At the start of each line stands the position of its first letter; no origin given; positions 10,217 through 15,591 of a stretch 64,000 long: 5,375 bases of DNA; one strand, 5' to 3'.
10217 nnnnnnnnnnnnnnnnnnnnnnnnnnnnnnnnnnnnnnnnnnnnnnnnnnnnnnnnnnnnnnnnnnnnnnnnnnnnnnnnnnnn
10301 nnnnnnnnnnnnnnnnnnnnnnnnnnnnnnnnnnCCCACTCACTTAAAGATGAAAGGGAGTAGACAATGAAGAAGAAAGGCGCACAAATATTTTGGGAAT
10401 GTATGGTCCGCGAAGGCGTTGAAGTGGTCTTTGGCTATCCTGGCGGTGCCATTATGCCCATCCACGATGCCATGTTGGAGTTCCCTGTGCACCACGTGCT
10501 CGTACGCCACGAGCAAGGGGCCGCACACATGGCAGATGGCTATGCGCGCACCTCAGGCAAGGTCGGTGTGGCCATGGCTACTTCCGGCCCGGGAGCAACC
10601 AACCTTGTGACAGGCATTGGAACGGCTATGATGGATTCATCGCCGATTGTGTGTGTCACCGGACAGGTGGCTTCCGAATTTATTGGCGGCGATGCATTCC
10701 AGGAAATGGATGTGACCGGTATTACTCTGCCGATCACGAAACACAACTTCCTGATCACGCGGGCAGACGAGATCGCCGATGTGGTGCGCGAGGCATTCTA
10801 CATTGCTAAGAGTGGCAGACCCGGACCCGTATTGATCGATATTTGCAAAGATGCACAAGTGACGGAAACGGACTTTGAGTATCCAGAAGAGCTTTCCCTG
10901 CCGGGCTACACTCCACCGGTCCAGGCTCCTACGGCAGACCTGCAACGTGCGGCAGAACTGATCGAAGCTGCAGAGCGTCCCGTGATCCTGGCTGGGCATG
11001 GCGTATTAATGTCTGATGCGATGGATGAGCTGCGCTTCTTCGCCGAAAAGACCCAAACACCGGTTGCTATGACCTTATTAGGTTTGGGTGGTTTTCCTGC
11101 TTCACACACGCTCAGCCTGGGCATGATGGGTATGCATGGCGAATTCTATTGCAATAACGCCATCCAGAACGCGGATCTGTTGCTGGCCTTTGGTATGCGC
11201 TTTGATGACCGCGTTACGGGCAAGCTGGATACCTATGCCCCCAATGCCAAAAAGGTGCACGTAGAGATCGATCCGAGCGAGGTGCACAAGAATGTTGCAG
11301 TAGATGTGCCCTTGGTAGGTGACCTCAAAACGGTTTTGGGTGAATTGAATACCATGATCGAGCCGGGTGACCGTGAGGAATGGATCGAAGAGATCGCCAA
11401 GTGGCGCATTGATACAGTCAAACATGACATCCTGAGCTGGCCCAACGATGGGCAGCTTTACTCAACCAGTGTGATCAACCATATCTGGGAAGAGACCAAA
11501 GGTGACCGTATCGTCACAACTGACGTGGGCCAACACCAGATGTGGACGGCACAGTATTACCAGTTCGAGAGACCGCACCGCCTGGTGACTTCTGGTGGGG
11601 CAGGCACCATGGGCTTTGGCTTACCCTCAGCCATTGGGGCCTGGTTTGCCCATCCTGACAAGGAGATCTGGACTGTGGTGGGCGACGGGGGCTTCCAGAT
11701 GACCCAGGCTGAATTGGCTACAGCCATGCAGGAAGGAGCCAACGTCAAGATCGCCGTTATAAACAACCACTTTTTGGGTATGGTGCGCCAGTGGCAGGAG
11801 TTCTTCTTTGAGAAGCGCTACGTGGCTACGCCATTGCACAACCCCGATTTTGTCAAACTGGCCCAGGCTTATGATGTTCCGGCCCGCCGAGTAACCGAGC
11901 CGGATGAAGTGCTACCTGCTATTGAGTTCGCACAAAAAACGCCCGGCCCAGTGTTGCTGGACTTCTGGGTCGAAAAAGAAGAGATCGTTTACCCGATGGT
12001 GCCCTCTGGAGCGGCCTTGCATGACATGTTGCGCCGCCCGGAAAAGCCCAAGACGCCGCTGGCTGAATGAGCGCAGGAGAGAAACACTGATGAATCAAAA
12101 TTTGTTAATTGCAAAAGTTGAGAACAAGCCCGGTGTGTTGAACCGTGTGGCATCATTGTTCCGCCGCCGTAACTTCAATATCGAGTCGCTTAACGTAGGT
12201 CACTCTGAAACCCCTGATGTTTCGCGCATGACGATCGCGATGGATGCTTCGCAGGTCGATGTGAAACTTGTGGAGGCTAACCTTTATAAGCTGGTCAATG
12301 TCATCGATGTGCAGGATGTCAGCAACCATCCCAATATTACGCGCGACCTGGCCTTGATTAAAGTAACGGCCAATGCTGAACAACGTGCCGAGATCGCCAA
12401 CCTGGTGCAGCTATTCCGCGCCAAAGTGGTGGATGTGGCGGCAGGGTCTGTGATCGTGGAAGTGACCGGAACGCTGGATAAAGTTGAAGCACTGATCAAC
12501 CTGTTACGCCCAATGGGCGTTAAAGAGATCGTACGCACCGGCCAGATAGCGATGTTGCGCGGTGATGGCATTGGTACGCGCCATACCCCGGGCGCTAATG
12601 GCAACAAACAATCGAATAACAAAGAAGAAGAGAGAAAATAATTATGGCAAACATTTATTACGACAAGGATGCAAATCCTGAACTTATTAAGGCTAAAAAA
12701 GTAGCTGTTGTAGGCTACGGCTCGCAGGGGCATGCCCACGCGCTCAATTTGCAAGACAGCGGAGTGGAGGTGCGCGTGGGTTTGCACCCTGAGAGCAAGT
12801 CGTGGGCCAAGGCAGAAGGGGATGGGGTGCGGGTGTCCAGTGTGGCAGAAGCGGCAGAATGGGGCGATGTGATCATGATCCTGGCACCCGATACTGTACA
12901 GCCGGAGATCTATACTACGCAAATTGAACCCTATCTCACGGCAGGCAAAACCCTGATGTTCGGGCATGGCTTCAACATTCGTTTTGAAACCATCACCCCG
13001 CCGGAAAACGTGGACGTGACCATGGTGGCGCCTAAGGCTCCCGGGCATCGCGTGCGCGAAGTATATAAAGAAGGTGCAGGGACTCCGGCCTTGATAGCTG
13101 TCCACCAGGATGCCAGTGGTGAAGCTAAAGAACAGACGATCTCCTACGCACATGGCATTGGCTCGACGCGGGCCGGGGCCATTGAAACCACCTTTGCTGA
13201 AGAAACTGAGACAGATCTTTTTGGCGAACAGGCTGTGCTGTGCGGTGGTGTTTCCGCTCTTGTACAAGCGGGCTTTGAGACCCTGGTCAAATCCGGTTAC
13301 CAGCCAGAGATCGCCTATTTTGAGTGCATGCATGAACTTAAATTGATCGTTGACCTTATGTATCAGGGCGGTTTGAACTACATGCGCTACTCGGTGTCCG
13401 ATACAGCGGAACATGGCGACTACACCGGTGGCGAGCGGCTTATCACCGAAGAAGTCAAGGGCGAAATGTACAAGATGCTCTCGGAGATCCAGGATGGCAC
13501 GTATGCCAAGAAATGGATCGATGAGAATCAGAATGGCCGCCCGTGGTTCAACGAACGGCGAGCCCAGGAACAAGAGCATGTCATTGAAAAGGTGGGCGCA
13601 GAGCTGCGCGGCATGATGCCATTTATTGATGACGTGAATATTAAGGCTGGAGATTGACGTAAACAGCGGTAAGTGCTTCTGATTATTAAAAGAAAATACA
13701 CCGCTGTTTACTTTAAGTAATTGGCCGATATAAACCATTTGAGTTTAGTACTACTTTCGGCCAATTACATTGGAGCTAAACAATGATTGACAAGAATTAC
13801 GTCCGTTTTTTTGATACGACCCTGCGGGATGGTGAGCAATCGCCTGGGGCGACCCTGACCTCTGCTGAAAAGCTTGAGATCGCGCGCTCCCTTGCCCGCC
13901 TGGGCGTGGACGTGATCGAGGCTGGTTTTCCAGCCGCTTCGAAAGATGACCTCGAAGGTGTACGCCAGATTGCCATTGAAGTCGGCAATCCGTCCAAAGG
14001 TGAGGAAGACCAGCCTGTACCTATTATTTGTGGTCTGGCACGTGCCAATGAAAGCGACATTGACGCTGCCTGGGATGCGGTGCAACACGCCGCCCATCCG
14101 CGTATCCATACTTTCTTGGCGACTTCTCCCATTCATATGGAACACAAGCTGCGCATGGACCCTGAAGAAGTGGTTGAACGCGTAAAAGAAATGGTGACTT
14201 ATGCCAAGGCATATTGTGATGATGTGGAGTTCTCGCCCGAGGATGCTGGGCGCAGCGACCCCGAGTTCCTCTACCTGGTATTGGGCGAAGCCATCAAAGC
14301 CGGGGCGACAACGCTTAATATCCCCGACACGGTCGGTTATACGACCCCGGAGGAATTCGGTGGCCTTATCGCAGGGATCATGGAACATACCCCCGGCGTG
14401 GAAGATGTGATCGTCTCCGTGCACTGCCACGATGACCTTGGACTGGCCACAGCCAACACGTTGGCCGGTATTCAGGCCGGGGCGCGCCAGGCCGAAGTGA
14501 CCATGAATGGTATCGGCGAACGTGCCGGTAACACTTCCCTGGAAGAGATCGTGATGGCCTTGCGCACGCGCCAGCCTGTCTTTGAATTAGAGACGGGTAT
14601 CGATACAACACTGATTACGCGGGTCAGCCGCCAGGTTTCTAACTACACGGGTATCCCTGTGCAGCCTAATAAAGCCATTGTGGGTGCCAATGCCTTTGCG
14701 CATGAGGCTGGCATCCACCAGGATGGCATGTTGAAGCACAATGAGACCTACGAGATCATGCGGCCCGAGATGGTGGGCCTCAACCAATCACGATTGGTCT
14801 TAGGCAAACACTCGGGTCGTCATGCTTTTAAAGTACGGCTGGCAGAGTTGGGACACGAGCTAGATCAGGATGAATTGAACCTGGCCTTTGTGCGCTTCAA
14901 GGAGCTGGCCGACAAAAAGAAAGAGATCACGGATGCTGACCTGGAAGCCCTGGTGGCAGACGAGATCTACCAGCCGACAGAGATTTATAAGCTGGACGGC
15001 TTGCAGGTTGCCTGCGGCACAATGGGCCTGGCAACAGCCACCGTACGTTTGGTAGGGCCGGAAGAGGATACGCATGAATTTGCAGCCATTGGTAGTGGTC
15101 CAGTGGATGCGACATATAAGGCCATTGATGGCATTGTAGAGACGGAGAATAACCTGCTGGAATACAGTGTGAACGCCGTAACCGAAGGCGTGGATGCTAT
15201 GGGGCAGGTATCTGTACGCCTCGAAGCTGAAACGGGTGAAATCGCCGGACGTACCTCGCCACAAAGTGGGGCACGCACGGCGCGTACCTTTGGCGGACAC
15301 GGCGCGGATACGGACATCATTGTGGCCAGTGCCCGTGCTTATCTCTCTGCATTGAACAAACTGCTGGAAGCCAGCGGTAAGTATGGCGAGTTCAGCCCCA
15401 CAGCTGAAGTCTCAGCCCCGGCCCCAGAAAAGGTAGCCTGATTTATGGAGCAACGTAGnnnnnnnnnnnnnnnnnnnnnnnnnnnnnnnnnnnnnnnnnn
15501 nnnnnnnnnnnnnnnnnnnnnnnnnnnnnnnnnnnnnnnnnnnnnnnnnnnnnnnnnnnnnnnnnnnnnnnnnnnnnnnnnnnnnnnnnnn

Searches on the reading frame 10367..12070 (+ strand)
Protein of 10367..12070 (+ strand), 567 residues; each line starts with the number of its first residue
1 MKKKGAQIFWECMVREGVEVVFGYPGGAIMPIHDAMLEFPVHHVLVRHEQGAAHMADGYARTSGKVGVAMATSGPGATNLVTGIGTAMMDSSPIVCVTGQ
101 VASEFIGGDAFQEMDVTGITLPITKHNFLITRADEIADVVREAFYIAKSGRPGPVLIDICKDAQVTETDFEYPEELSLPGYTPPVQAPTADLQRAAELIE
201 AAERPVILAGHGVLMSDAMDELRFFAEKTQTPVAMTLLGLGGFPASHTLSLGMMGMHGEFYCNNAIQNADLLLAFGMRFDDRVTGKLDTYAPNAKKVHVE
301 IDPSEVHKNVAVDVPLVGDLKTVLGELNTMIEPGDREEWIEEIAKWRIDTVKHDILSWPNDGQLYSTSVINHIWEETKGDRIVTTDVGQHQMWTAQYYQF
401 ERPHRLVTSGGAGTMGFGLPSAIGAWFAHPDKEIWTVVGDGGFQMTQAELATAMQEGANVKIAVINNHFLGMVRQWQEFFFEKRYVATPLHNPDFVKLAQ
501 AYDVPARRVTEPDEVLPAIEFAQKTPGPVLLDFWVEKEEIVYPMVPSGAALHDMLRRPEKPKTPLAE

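Call 6: search_protein_families(library=ncbifam, proteins=[window:10367-12070:+])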
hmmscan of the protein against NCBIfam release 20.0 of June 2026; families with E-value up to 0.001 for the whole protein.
window:10367-12070:+ (567 aa): 53 families (the best 25 are shown)
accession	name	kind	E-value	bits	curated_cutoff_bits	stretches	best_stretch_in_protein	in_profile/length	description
TIGR00118.1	acolac_lg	equivalog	1.7e-223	743.2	538.35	1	4-556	2-555/557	biosynthetic-type acetolactate synthase large subunit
NF004710.0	PRK06048.1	equivalog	7.1e-223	741.1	976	1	2-555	7-557/561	acetolactate synthase large subunit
NF005860.0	PRK07789.1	equivalog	6.8e-207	688.6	881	1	4-553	35-596/615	acetolactate synthase large subunit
NF005824.0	PRK07710.1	equivalog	1.8e-206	686.9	976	1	3-554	17-567/573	acetolactate synthase large subunit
NF004919.0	PRK06276.1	equivalog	1.3e-205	684.2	866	1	4-558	2-560/582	acetolactate synthase large subunit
NF005228.0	PRK06725.1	equivalog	3.4e-202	672.7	991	1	4-555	17-565/571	acetolactate synthase large subunit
NF006524.0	PRK08978.1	equivalog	1.5e-197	657.3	738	1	4-556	2-545/548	acetolactate synthase 2 catalytic subunit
NF005651.0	PRK07418.1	subfamily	2.3e-196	653.7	942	1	2-562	18-586/617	acetolactate synthase large subunit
NF006581.0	PRK09107.1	equivalog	8.3e-187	622.1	974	1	3-559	11-577/595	acetolactate synthase 3 large subunit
NF006319.0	PRK08527.1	equivalog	7.5e-186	618.9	905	1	2-557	3-560/565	acetolactate synthase large subunit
NF005584.0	PRK07282.1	equivalog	6.6e-181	602.7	970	1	3-555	10-560/566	acetolactate synthase large subunit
NF005409.0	PRK06965.1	equivalog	9.6e-179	595.6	1035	1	3-556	21-582/587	acetolactate synthase 3 catalytic subunit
NF005058.0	PRK06466.1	equivalog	1e-178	595.4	951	1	4-555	5-567/574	acetolactate synthase 3 large subunit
NF006016.1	PRK08155.1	equivalog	2.6e-178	593.9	870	1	2-555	2-552/554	acetolactate synthase large subunit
NF005364.0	PRK06882.1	equivalog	1e-168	562.3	1083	1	2-556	3-566/574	acetolactate synthase 3 large subunit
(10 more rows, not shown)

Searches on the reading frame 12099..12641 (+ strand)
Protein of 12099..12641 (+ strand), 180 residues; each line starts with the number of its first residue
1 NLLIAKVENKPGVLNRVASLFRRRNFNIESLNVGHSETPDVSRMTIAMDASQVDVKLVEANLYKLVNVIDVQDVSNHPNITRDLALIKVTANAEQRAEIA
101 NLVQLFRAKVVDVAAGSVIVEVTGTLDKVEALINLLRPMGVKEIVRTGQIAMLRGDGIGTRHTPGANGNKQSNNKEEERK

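Call 47: search_protein_families(library=ncbifam, proteins=[window:12099-12641:+], max_evalue=0.00001)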
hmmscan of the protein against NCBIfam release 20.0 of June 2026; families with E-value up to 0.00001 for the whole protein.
window:12099-12641:+ (180 aa): 6 families
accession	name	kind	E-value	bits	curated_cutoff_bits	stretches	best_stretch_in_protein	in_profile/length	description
NF008864.0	PRK11895.1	equivalog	8.5e-56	188.1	119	1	3-156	6-159/164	acetolactate synthase small subunit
TIGR00119.1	acolac_sm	equivalog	5.5e-53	179.2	56.9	1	3-155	5-157/158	acetolactate synthase small subunit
NF010078.0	PRK13562.1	equivalog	1.1e-10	41.4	96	1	5-73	7-76/84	ACT domain-containing protein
NF005233.0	PRK06737.1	equivalog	3.4e-09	36.7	102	1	7-72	9-74/76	ACT domain-containing protein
NF006036.0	PRK08178.1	equivalog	1.1e-07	31.8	128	1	4-84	18-97/102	acetolactate synthase small subunit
NF008362.0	PRK11152.1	equivalog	8.5e-07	28.8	68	1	4-73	7-75/85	acetolactate synthase 2 small subunit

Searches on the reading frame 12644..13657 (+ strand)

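Call 6: search_protein_families(library=ncbifam, proteins=[window:12644-13657:+])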
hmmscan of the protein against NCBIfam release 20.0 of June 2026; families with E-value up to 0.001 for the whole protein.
window:12644-13657:+ (337 aa): 6 families
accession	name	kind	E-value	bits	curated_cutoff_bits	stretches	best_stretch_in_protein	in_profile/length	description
NF004017.0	PRK05479.1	equivalog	6.3e-165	547.9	336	1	1-331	1-331/337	ketol-acid reductoisomerase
NF009940.0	PRK13403.1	equivalog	2.3e-141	470.5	406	1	4-330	3-328/335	ketol-acid reductoisomerase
TIGR00465.1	ilvC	equivalog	2.5e-135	450.5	226.15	1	15-327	1-312/314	ketol-acid reductoisomerase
NF003557.0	PRK05225.1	equivalog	2e-57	194.9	713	2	13-203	33-229/491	ketol-acid reductoisomerase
TIGR00936.1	ahcY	equivalog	0.00033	19.6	497.6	1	13-78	201-265/416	adenosylhomocysteinase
NF004005.0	PRK05476.2-3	equivalog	0.0006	18.7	275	1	14-79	205-269/418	adenosylhomocysteinase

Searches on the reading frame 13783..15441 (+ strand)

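Call 6: search_protein_families(library=ncbifam, proteins=[window:13783-15441:+])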
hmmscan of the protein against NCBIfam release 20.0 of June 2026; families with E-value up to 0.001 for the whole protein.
window:13783-15441:+ (552 aa): 27 families (the best 25 are shown)
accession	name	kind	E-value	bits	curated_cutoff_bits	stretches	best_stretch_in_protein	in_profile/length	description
NF002086.0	PRK00915.1-3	equivalog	1.1e-230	766.5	532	1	3-531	3-505/516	2-isopropylmalate synthase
NF002087.0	PRK00915.1-4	equivalog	1.2e-214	713.6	729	1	3-533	3-508/516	2-isopropylmalate synthase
TIGR00973.1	leuA_bact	equivalog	1.8e-214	712.8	598.7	1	7-525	2-494/494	2-isopropylmalate synthase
NF002088.0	PRK00915.1-5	equivalog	1.8e-194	647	697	1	6-530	3-501/514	2-isopropylmalate synthase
NF002084.0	PRK00915.1-1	equivalog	4.1e-175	583.3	748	1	5-530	3-502/523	2-isopropylmalate synthase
NF002085.0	PRK00915.1-2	subfamily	2.4e-147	491.7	517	1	5-497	12-484/504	2-isopropylmalate synthase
NF041069.1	IPMS_Sufob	equivalog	2.6e-126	421.8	600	1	7-393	1-367/371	isopropylmalate synthase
TIGR02090.1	LEU1_arch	subfamily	9.1e-124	413.2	484.75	1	7-391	1-363/363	isopropylmalate/citramalate/homocitrate synthases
TIGR02660.1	nifV_homocitr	equivalog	3.9e-94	315.9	462.9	1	7-390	2-364/365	homocitrate synthase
TIGR02146.1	LysS_fung_arch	equivalog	2.8e-78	263.6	413.55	1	10-367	2-337/344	homocitrate synthase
NF042434.1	IPMS_Lepto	equivalog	5.1e-72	242.9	500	1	4-379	3-373/374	2-isopropylmalate synthase LeuA2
TIGR00977.1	citramal_synth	equivalog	3.3e-60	203.9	450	1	7-486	2-489/526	citramalate synthase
NF042433.1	CitmalDyn_Leptosp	equivalog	1.6e-48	165.6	950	1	6-460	7-453/514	(R)-citramalate synthase CimA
NF002991.1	PRK03739.1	subfamily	5.5e-43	147.5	455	2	9-321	29-343/550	2-isopropylmalate synthase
TIGR00970.1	leuA_yeast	equivalog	8.7e-39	133.5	697.4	2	8-323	28-348/564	2-isopropylmalate synthase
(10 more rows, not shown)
